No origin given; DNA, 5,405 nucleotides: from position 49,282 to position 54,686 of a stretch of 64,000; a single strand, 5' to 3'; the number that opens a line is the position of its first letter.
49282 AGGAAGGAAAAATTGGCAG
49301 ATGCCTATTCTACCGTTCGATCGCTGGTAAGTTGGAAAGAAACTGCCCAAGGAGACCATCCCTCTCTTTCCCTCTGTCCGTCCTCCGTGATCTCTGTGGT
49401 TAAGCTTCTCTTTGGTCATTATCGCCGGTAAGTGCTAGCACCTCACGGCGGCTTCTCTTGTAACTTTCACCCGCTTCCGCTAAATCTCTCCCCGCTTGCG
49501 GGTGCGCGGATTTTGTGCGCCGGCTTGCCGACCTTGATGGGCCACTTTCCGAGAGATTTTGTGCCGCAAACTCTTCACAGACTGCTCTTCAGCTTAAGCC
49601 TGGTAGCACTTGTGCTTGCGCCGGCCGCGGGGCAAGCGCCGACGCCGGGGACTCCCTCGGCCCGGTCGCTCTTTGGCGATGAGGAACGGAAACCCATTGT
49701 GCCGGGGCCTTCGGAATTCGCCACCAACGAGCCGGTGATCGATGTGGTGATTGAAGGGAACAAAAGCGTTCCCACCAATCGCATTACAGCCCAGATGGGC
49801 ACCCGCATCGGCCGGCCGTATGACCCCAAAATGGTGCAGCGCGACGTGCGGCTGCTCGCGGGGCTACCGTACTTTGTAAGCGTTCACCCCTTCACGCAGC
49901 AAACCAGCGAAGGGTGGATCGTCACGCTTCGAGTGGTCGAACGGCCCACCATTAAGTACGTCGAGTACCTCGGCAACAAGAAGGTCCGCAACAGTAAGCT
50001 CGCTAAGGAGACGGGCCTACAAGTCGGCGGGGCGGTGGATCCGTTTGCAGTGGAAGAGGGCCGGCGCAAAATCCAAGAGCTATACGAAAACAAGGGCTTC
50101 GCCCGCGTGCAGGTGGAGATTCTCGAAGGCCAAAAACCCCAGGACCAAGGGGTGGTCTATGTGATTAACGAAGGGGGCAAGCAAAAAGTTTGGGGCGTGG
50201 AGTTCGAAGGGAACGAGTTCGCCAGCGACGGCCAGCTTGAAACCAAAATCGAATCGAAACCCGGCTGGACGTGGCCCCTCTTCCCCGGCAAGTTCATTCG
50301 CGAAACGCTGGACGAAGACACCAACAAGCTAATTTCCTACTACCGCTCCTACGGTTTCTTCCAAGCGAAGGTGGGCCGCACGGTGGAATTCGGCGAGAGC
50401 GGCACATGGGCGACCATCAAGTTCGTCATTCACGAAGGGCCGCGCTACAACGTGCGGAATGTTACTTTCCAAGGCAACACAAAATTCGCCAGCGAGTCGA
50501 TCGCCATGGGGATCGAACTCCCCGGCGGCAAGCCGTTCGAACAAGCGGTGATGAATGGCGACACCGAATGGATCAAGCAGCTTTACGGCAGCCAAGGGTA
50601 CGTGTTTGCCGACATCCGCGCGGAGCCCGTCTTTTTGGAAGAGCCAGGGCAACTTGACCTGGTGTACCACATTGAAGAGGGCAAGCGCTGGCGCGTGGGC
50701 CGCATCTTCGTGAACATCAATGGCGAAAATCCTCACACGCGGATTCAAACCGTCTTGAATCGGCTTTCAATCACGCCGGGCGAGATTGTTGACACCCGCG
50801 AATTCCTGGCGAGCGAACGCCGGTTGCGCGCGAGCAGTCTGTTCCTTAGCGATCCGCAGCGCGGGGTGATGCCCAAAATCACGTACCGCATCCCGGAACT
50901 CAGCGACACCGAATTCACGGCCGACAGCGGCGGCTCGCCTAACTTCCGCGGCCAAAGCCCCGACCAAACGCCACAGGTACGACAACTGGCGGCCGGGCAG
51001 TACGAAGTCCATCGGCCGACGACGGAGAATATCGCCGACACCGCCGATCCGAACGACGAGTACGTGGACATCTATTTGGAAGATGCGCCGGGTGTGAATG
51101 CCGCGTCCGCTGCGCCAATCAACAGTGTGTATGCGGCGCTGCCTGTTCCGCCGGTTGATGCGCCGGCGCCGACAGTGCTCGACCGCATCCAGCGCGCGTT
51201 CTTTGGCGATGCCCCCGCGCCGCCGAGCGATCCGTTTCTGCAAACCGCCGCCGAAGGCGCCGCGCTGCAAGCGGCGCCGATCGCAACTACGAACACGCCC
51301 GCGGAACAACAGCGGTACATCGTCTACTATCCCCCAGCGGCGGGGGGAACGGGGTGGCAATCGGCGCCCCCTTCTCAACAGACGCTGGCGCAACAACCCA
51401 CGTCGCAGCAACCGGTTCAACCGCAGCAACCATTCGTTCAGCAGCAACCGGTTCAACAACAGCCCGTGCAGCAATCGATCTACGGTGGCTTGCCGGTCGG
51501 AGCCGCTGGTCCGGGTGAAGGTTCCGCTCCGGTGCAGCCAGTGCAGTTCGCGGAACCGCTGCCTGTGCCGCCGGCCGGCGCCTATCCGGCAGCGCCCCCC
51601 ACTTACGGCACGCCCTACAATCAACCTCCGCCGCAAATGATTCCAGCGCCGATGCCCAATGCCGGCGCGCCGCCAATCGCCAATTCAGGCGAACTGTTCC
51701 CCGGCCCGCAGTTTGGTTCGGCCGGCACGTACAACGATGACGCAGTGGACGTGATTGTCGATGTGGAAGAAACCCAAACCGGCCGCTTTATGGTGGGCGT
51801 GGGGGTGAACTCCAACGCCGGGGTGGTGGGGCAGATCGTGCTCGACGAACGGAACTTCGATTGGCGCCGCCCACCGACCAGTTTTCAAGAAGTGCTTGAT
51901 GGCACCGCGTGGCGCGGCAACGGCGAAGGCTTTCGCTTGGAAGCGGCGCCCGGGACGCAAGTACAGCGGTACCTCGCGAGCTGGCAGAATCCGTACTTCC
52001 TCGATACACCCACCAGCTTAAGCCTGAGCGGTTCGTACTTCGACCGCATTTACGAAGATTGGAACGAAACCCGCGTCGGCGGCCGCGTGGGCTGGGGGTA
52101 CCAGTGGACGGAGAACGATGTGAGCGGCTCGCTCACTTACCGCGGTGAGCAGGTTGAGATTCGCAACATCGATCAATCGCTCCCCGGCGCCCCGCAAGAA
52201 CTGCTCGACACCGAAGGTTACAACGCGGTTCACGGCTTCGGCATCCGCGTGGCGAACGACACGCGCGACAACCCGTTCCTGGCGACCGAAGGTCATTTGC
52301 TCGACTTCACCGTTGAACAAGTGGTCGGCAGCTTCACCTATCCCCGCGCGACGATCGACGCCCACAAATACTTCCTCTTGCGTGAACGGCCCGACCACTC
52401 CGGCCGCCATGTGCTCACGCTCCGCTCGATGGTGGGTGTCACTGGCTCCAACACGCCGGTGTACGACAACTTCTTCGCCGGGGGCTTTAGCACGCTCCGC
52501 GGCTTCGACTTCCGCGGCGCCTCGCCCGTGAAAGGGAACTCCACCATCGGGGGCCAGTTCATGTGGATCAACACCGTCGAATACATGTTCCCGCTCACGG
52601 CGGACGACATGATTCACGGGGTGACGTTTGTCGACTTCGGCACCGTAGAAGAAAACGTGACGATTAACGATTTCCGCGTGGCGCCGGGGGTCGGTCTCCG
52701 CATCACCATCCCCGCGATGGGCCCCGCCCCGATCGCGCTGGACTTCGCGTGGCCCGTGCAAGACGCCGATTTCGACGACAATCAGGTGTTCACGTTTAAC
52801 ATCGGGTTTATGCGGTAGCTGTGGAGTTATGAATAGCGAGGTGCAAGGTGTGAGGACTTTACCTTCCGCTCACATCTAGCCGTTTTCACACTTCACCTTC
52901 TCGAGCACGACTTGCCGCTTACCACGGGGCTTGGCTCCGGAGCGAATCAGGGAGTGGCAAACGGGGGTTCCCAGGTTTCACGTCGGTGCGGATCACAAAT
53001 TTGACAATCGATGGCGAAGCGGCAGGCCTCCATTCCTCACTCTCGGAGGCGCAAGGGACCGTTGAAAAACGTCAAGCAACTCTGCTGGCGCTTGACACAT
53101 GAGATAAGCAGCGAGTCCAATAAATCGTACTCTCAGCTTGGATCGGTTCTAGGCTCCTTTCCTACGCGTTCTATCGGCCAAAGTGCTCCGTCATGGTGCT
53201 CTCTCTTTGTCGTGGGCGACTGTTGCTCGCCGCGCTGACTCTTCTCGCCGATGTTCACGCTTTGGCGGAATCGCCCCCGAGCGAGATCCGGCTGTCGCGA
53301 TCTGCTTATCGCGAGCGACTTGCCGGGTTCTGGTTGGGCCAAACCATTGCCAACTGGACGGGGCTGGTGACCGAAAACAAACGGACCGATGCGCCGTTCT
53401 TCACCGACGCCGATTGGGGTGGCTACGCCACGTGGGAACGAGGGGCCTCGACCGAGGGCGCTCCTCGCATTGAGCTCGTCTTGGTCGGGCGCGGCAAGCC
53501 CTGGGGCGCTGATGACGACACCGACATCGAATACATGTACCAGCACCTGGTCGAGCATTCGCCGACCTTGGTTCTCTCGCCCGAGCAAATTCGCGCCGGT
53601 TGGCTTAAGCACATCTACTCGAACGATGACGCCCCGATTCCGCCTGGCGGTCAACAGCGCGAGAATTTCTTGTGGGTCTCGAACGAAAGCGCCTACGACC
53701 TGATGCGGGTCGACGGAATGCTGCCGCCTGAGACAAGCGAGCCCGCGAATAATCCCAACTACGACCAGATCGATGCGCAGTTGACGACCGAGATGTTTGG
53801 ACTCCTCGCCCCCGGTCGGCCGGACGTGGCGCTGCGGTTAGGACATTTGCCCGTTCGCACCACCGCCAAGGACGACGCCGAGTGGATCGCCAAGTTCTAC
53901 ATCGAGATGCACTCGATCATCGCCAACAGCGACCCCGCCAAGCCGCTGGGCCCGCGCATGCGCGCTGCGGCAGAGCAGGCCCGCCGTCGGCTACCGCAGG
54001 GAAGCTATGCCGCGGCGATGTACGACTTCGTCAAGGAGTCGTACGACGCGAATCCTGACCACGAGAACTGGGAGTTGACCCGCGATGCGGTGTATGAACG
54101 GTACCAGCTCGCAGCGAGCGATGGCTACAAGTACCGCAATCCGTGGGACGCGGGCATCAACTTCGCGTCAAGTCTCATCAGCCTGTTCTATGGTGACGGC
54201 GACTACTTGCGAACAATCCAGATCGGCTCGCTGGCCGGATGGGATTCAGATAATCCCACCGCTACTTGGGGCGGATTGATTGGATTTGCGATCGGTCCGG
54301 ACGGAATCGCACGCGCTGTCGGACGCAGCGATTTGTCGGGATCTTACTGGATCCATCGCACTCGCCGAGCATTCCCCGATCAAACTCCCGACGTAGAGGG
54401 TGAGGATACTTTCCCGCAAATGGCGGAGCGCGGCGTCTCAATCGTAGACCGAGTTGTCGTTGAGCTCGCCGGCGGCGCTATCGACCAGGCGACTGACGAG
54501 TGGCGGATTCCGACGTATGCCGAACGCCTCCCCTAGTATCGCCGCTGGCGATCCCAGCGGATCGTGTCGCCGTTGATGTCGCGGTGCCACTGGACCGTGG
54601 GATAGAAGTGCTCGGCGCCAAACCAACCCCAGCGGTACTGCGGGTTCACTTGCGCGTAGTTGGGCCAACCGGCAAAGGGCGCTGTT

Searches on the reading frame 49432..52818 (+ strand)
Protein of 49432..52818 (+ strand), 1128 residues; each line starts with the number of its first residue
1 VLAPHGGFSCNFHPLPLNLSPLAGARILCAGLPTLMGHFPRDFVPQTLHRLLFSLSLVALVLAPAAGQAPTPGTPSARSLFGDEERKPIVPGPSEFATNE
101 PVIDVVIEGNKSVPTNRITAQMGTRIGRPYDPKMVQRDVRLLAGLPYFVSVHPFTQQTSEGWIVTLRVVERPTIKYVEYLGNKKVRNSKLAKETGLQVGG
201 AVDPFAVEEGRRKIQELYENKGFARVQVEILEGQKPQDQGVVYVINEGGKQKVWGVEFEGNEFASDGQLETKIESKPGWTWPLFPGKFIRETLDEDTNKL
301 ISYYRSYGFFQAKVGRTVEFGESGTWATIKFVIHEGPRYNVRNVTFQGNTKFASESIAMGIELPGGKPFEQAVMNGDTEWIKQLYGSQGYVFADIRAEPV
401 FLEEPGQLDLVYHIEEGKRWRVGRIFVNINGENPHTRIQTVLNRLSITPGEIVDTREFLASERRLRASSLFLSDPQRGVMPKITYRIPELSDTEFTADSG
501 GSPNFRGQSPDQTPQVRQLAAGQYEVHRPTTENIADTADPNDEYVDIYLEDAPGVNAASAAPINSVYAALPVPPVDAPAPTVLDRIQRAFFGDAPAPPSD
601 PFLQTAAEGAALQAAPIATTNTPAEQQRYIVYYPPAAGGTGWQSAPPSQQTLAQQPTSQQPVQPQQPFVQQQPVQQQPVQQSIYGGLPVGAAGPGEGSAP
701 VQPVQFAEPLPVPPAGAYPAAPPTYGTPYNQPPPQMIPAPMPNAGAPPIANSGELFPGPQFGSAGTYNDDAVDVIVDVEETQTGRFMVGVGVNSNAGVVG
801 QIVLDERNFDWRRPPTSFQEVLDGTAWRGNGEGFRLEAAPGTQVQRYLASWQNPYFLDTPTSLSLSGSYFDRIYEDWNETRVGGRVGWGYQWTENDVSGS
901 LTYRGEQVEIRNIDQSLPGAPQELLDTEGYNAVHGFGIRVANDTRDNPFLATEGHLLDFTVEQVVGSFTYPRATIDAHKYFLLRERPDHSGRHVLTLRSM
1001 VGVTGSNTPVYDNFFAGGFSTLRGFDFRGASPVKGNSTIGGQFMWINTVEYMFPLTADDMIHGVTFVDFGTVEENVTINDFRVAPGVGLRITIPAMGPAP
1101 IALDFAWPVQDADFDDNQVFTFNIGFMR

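Call 11: search_protein_families(library=pfam, proteins=[window:49432-52818:+], max_evalue=0.001)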
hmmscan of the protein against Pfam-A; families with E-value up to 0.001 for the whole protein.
window:49432-52818:+ (1128 aa): 3 families
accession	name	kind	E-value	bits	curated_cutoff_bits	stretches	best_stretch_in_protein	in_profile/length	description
PF01103.29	Omp85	-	9.5e-49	167.1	24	1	827-1125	2-322/325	Omp85 superfamily domain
PF07244.20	POTRA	-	1.9e-47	160.3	21.3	4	339-417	1-79/79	Surface antigen variable number repeat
PF08479.16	POTRA_2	-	9.2e-07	29.1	24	0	340-398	2-60/76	POTRA domain, ShlB-type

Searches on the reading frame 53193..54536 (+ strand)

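Call 11: search_protein_families(library=pfam, proteins=[window:53193-54536:+], max_evalue=0.001)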
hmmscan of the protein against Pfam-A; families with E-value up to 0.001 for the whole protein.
window:53193-54536:+ (447 aa): 1 family
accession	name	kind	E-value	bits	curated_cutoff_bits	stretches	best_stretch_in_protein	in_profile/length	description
PF03747.19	ADP_ribosyl_GH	-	1.3e-22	81.3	26.2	1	45-373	1-285/287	ADP-ribosylglycohydrolase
